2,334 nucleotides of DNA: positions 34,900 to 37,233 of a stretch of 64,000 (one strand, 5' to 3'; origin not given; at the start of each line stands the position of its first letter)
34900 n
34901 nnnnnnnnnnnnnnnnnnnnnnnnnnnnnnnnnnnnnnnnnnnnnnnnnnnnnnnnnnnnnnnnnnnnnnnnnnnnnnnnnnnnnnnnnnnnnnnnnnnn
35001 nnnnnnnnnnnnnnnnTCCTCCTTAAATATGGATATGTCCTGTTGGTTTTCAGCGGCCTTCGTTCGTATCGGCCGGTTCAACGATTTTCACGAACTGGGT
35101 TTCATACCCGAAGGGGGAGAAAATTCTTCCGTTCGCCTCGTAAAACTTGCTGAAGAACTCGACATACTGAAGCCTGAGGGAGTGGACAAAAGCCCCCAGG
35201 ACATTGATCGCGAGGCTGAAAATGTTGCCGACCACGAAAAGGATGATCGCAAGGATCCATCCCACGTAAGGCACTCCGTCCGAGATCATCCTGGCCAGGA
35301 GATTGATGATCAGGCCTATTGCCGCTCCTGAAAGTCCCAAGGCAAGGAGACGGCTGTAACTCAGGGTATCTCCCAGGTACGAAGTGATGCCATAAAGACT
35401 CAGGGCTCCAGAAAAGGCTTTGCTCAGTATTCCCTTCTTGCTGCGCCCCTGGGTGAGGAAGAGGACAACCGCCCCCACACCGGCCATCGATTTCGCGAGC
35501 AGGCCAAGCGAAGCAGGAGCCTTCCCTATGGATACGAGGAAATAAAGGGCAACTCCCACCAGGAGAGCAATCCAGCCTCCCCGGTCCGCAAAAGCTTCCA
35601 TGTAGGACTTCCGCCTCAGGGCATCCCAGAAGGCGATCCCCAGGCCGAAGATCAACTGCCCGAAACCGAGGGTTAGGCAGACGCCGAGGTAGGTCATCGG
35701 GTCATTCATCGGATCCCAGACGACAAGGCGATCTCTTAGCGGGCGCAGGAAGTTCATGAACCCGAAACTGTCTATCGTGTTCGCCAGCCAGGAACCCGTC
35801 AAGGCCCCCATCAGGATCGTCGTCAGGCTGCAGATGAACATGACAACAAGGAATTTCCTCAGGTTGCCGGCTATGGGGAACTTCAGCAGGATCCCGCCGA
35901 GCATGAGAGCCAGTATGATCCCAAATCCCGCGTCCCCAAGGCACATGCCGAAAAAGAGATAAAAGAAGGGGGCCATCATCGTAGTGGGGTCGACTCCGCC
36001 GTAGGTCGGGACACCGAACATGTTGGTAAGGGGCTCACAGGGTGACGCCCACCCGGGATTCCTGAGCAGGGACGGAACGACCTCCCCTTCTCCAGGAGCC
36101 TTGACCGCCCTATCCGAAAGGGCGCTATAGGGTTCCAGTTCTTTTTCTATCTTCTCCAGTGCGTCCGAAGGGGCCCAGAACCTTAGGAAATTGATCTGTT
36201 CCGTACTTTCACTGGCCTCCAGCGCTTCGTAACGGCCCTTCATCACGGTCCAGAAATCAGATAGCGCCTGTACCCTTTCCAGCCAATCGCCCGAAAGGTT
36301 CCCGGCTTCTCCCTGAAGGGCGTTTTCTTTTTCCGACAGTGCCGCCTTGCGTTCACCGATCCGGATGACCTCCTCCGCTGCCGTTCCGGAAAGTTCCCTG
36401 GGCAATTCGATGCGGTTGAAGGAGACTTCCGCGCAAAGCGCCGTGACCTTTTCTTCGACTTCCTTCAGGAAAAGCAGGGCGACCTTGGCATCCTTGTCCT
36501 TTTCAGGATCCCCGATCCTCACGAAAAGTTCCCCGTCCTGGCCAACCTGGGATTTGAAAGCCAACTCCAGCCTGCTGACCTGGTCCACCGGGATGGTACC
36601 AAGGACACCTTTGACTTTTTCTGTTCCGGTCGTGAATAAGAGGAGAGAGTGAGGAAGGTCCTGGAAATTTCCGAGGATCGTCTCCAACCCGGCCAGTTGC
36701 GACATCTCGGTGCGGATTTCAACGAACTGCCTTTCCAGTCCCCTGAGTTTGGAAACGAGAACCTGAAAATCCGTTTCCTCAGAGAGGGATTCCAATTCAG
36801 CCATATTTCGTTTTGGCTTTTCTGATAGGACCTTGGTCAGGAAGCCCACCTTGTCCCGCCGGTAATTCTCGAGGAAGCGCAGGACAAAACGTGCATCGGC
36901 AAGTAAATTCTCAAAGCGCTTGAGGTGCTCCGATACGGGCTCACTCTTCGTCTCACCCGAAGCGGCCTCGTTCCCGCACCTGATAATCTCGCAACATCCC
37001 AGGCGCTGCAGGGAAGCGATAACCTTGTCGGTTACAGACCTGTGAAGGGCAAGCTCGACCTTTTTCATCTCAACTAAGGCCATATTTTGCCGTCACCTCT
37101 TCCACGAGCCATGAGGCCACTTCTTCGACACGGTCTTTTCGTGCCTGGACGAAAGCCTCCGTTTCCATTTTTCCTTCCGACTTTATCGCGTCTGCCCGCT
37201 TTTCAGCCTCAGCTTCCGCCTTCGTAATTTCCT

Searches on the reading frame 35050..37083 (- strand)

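Call 25: search_protein_families(library=pfam, proteins=[window:35050-37083:-], max_evalue=0.0001)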
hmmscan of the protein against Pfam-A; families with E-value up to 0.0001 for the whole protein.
window:35050-37083:- (677 aa): 1 family
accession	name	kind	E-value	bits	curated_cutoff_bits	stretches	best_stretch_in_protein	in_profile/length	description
PF01496.24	V_ATPase_I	-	1.5e-24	86.4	30.7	2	572-659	721-814/815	V-type ATPase 116kDa subunit family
